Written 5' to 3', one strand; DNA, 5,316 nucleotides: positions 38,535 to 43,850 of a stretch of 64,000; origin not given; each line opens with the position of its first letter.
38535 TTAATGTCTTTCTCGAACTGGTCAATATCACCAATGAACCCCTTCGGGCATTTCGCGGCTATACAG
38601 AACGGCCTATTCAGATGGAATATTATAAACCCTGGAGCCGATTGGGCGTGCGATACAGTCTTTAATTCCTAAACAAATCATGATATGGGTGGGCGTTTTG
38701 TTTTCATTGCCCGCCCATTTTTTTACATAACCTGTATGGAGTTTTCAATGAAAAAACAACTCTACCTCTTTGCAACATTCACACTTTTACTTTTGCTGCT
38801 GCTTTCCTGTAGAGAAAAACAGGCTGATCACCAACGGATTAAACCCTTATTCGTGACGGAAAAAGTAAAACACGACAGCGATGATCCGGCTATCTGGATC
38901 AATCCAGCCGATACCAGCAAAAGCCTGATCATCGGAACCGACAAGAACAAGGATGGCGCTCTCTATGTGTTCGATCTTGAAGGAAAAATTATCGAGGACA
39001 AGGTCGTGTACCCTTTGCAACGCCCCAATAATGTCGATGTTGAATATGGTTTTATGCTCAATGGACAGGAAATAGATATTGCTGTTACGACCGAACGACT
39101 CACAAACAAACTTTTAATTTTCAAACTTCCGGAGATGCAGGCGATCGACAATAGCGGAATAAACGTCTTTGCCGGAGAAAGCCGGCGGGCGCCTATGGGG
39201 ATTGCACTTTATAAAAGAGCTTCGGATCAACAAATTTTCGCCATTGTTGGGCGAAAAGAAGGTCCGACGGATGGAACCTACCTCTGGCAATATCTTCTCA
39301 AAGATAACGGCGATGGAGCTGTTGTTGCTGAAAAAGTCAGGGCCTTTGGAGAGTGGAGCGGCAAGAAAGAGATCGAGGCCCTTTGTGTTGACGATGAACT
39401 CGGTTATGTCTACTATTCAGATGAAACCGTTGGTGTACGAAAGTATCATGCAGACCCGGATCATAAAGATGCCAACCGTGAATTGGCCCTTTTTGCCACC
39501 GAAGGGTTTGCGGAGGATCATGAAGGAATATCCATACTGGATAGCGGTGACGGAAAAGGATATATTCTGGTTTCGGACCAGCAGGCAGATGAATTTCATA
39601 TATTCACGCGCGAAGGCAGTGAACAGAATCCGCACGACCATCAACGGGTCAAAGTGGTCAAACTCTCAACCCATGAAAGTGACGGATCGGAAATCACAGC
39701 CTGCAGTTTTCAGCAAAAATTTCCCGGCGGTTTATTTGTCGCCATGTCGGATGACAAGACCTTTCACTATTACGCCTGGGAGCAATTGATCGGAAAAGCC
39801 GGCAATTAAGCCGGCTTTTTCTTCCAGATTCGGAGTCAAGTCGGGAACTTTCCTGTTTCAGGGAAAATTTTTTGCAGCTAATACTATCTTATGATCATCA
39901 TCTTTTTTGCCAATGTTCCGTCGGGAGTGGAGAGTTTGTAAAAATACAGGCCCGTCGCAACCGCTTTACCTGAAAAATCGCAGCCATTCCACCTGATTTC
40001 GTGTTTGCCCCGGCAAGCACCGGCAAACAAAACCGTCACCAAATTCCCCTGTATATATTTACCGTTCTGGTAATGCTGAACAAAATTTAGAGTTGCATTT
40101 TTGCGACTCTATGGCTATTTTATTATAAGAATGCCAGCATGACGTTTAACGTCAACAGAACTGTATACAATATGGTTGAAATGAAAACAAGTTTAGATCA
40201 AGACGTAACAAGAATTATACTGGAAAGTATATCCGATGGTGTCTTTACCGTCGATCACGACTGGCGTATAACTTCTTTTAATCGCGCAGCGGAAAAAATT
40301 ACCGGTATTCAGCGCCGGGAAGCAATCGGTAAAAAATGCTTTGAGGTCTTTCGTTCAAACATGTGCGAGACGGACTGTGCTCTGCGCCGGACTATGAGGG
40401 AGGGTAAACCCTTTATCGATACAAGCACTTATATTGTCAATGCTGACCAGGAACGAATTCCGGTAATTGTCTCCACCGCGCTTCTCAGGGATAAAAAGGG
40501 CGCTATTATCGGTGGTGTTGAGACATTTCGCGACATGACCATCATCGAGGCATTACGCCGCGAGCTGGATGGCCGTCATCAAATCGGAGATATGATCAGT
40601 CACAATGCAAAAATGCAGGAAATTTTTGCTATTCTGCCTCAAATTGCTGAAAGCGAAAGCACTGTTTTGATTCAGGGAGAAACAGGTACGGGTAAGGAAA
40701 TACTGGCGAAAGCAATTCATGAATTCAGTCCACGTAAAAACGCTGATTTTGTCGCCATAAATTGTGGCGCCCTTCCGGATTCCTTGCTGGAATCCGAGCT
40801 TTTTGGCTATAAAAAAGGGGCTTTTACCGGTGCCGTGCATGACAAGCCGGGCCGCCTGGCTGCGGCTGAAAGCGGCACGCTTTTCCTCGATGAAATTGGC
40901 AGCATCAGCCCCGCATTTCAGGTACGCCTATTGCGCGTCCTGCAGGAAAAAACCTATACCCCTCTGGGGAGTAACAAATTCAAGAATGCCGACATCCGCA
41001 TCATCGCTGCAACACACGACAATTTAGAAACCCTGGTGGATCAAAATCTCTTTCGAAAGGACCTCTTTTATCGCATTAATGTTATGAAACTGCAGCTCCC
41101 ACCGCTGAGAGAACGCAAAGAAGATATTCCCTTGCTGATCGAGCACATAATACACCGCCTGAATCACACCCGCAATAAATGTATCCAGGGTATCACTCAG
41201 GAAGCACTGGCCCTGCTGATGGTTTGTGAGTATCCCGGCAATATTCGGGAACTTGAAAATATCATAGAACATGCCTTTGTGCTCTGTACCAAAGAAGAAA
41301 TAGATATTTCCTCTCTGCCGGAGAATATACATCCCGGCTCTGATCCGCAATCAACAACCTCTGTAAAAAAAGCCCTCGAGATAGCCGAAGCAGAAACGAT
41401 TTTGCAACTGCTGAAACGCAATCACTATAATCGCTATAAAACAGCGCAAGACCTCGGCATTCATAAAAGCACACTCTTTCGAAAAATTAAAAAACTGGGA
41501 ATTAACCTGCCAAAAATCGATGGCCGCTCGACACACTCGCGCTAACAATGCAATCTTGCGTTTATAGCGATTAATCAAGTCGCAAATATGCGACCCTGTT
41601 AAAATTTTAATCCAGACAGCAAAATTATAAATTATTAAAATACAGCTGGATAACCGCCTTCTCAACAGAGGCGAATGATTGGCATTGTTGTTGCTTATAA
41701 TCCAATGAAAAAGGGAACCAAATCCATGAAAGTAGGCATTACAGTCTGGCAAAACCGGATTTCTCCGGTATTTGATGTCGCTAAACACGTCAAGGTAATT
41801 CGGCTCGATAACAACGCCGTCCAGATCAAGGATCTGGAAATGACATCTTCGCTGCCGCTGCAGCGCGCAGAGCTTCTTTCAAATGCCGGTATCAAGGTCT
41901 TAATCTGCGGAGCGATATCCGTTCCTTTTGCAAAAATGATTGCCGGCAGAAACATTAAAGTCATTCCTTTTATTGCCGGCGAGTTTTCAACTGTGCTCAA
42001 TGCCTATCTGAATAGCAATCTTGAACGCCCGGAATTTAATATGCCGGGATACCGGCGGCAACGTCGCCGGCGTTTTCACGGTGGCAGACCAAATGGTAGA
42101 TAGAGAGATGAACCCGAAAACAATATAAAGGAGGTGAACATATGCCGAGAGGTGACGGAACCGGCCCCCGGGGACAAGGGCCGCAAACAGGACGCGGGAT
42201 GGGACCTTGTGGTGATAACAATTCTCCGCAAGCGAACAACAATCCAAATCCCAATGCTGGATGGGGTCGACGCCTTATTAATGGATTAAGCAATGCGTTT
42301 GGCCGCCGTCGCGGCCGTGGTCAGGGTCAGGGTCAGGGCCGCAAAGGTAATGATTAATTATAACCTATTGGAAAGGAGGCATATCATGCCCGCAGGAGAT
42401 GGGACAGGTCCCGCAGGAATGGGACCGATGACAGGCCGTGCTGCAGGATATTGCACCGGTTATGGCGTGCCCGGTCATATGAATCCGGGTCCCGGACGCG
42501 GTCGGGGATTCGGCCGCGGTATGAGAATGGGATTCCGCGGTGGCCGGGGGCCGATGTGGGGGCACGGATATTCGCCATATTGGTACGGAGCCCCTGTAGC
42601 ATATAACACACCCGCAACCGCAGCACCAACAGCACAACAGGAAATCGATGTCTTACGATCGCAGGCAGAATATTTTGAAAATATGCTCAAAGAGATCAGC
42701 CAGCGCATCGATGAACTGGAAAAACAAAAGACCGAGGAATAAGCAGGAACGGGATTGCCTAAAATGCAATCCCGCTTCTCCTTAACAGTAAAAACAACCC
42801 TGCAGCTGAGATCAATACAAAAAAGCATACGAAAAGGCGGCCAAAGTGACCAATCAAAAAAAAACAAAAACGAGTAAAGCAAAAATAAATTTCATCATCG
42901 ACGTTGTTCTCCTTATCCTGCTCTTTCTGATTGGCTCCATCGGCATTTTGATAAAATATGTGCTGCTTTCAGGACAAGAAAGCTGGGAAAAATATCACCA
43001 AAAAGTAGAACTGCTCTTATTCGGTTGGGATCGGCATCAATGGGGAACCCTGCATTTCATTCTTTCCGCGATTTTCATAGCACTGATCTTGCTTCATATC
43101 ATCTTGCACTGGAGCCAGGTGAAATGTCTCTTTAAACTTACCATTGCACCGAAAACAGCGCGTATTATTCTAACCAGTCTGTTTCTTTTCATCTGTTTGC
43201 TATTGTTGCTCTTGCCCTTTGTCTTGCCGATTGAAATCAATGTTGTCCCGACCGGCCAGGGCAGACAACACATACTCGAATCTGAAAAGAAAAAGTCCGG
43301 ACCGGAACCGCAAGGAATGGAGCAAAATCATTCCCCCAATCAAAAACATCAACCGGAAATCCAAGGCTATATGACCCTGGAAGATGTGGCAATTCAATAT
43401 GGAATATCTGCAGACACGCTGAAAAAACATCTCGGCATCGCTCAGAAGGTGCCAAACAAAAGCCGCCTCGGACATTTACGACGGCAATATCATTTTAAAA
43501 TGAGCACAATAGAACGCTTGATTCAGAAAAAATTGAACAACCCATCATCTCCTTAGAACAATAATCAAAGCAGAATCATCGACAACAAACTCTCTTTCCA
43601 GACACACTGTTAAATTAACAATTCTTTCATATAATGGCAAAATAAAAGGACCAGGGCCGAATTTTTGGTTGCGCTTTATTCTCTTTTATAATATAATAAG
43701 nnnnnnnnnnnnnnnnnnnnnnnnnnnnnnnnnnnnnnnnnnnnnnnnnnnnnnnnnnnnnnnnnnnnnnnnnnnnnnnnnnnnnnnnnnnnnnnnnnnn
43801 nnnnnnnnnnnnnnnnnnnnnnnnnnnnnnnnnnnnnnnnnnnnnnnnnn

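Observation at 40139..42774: Sigma-54-controlled module: PAS activator, palindromic enhancer, -24/-12 promoter, then a NifX-like protein and two tandem DUF5320-like Gly/Arg-rich proteins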

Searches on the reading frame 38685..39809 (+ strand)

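Call 6: search_protein_families(library=pfam, proteins=[window:38685-39809:+], max_evalue=0.01)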
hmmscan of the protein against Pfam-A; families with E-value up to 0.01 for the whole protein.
window:38685-39809:+ (374 aa): 1 family
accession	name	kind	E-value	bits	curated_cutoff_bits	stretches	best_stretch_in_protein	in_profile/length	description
PF02333.21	Phytase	-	1.9e-45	155.9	21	1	50-358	31-334/375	Phytase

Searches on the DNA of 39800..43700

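Call 105: search_rna_families(source=window, start=39800, end=43700, threshold=evalue, max_evalue=1)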
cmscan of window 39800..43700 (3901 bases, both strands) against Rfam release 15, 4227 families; matches with E-value up to 1: 0.
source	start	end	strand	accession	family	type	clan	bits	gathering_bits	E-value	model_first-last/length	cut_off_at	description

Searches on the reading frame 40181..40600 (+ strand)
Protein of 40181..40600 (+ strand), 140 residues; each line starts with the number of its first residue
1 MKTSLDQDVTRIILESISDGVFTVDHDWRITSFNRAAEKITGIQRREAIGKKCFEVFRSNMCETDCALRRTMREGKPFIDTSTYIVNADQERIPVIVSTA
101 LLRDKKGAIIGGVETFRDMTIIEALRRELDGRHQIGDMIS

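Call 33: find_homologous_proteins(query=window:40181-40600:+)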
Query seq(140 aa) (140 aa): 602 proteins with E <= 0.001 among 617 candidates; the best 120 are listed.
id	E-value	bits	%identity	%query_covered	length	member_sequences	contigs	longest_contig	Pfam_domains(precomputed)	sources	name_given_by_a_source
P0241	4.5e-63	229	75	97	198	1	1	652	PF13426.14,PF13188.14,PF00158.33,PF08448.17,PF00989.32,PF14532.13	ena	-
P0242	2.8e-62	226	73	97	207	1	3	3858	PF13426.14,PF13188.14,PF00158.33,PF08448.17,PF00989.32,PF14532.13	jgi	jgi:PAS domain S-box-containing protein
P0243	4.1e-62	226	75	94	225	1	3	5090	PF13426.14,PF13188.14,PF00158.33,PF08448.17,PF00989.32,PF14532.13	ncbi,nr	ncbi:MAG: sigma 54-interacting transcriptional regulator, partial [Deltaproteobacteria bacterium]|nr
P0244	1.9e-59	217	72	96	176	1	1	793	PF13426.14,PF13188.14,PF08448.17,PF00989.32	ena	-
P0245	2.4e-59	217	74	94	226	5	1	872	PF13426.14,PF13188.14,PF00158.33,PF08448.17,PF00989.32,PF14532.13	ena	-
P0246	1.3e-57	211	69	97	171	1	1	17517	PF13426.14,PF08448.17,PF00989.32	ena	-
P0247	2.2e-56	207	68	98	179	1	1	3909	PF13426.14,PF13188.14,PF08448.17,PF00989.32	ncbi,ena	-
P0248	3.3e-56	207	65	99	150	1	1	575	PF13426.14,PF13188.14,PF08448.17,PF00989.32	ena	-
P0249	1.8e-55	204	68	95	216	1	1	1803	PF13426.14,PF13188.14,PF00158.33,PF08448.17,PF00989.32,PF14532.13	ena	-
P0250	1.9e-55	204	65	96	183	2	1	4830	PF13426.14,PF13188.14,PF00158.33,PF08448.17,PF00989.32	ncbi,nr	ncbi:MAG: PAS domain-containing protein, partial [Desulfobacteraceae bacterium]|nr:PAS domain-contai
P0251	1.9e-55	204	65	99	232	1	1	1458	PF13426.14,PF00158.33,PF08448.17,PF00989.32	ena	-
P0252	2.1e-55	204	71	94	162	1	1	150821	PF13426.14,PF13188.14,PF08448.17,PF00989.32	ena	-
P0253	7.6e-55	202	65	99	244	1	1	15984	PF13426.14,PF13188.14,PF00158.33,PF08448.17,PF00989.32,PF14532.13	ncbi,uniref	ncbi:sigma 54-interacting transcriptional regulator, partial [uncultured Desulfobulbus sp.]|uniref:s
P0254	2.1e-54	201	65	97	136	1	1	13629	PF13426.14,PF13188.14,PF08448.17,PF00989.32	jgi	jgi:PAS domain S-box-containing protein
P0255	2.6e-54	201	68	96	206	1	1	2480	PF13426.14,PF13188.14,PF00158.33,PF08448.17,PF00989.32,PF14532.13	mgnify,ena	mgnify:CR=1 FL=1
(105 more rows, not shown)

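Call 37: find_related_loci(query=A1, collection=genome_contigs, flank=10000)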
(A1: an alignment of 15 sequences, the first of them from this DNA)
Query A1 (140 aa) in genome_contigs; peptide patterns used: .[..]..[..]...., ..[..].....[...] (x = any residue, [..] = any of these).
600 stretches matched a pattern (row limit reached: there are more); 591 encode a relative of the query (tblastn E <= 1e-3); the best 80 are kept; 80 distinct loci.
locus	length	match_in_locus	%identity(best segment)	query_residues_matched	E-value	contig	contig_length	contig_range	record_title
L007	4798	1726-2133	75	5-140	1e-70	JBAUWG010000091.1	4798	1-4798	MAG: Desulfobacterales bacterium isolate MFD09702_ilm_asm_bin26 k127_2964, whole genome shotgun sequence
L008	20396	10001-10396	74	9-140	5e-69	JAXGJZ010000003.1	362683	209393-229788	MAG: Desulfobacterales bacterium isolate AnMBR.bin174 bin174_3, whole genome shotgun sequence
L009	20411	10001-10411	72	4-140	2e-67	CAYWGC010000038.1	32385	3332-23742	MAG TPA_asm: uncultured Thermodesulfobacteriota bacterium isolate binchicken_co181_335 genome assembly, contig: NODE_179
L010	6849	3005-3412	71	5-140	2e-67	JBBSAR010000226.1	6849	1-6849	MAG: Desulfatiglandales bacterium isolate La6_metabat2.031 La6_metabat2.031_K_3654805_L_6849_cov_12.5055, whole genome s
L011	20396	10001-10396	73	9-140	5e-67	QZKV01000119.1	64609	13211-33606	MAG: Desulfobacteraceae bacterium isolate SURF_4 Ga0104751_1000533, whole genome shotgun sequence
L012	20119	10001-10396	74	9-140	2e-66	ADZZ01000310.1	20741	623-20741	Delta proteobacterium NaphS2 ctg_1101087568004, whole genome shotgun sequence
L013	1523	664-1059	71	9-140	2e-68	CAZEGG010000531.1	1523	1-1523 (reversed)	MAG TPA_asm: uncultured Desulfobacteraceae bacterium isolate binchicken_co150_295 genome assembly, contig: NODE_361454_l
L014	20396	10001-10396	72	9-140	2e-65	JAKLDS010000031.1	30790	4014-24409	MAG: Deltaproteobacteria bacterium isolate RA.bin115 RA.bin115_31, whole genome shotgun sequence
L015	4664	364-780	70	2-140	2e-65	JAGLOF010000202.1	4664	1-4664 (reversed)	MAG: bacterium isolate RS_7_18 ROV157_7.bin.18.fa_202, whole genome shotgun sequence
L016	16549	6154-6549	71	9-140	3e-65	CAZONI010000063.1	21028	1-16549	MAG TPA_asm: uncultured Desulfobacteraceae bacterium isolate binchicken_co150_469 genome assembly, contig: NODE_5505_len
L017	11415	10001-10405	68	6-140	2e-65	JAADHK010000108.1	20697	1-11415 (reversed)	MAG: Deltaproteobacteria bacterium isolate M_MetaBat.189 contig-127_10457, whole genome shotgun sequence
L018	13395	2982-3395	68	3-140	8e-65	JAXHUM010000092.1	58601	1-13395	MAG: Thermodesulfobacteriota bacterium isolate MAG51_tar_biofilm MAG51_92, whole genome shotgun sequence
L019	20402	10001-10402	70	7-140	3e-64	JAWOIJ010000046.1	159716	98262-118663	MAG: Desulfobacterales bacterium isolate CWP5-2.bin.178 k191_2546250, whole genome shotgun sequence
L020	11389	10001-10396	73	9-140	1e-63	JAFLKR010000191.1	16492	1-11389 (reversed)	MAG: Desulfobulbaceae bacterium isolate LaCa_MAG_10 c_000000005190, whole genome shotgun sequence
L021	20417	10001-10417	66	2-140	7e-64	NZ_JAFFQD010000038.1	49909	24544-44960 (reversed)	Desulfogranum marinum strain DSM 2058 NODE_38_length_49909_cov_24.5098, whole genome shotgun sequence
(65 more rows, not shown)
